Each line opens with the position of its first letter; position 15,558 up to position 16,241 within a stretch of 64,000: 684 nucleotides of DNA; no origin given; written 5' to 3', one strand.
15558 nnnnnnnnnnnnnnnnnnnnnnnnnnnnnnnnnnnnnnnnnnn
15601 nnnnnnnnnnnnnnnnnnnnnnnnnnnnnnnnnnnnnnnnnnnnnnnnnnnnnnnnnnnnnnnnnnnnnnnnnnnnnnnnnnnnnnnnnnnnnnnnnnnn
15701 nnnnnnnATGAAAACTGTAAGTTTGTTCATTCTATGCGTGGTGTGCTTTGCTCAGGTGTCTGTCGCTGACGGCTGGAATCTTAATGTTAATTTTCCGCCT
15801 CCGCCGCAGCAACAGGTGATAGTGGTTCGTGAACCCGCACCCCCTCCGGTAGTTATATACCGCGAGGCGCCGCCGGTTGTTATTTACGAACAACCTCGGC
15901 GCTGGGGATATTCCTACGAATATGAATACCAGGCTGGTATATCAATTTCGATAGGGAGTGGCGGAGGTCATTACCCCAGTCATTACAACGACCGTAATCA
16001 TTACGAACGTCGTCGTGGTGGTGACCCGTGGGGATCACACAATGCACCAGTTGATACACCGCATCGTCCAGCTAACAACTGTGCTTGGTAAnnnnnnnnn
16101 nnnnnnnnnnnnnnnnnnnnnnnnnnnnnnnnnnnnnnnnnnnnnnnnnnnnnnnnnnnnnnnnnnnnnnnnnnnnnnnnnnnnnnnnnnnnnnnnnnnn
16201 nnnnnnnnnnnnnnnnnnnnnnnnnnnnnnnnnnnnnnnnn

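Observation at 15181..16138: Tandem pair of paralogous small secreted Pro/Tyr/His-rich proteins, each with its own consensus promoter and terminator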

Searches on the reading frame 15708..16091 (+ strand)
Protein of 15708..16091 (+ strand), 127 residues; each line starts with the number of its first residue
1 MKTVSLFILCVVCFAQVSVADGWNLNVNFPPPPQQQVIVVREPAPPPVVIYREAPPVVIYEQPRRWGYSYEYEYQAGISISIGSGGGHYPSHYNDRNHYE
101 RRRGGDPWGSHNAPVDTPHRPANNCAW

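Call 5: search_protein_families(library=pfam, proteins=[window:15708-16091:+], max_evalue=1)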
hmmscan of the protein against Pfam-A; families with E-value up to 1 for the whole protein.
window:15708-16091:+ (127 aa): 0 families

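Call 9: find_homologous_proteins(query=window:15708-16088:+, max_evalue=10)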
Query window:15708-16088:+ (127 aa): 1 proteins with E <= 10 among 28 candidates.
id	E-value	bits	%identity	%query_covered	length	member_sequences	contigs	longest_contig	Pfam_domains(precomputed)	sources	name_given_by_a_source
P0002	5.5e-55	203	99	70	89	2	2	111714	-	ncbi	ncbi:MAG: hypothetical protein WC229_03060 [Candidatus Paceibacterota bacterium]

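Call 39: search_protein_families(library=ncbifam, proteins=[window:15708-16088:+], max_evalue=10)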
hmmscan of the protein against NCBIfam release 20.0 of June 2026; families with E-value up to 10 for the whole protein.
window:15708-16088:+ (127 aa): 0 families

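Call 78: search_dna_similar(query=window:15708-16088:+, collection=phages, mode=protein, max_evalue=1, max_rows=8)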
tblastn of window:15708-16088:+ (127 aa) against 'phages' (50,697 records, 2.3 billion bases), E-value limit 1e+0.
No match.

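Call 82: search_solved_structures(query=A5, max_evalue=10)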
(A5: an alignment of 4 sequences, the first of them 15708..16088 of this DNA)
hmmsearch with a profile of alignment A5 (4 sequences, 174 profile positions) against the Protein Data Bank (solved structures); distinct sequences matched with E-value up to 10: 1.
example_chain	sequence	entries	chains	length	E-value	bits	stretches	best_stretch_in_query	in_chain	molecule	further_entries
5uhs_A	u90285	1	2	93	2.5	11.2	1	6-42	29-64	Sugar transporter SemiSWEET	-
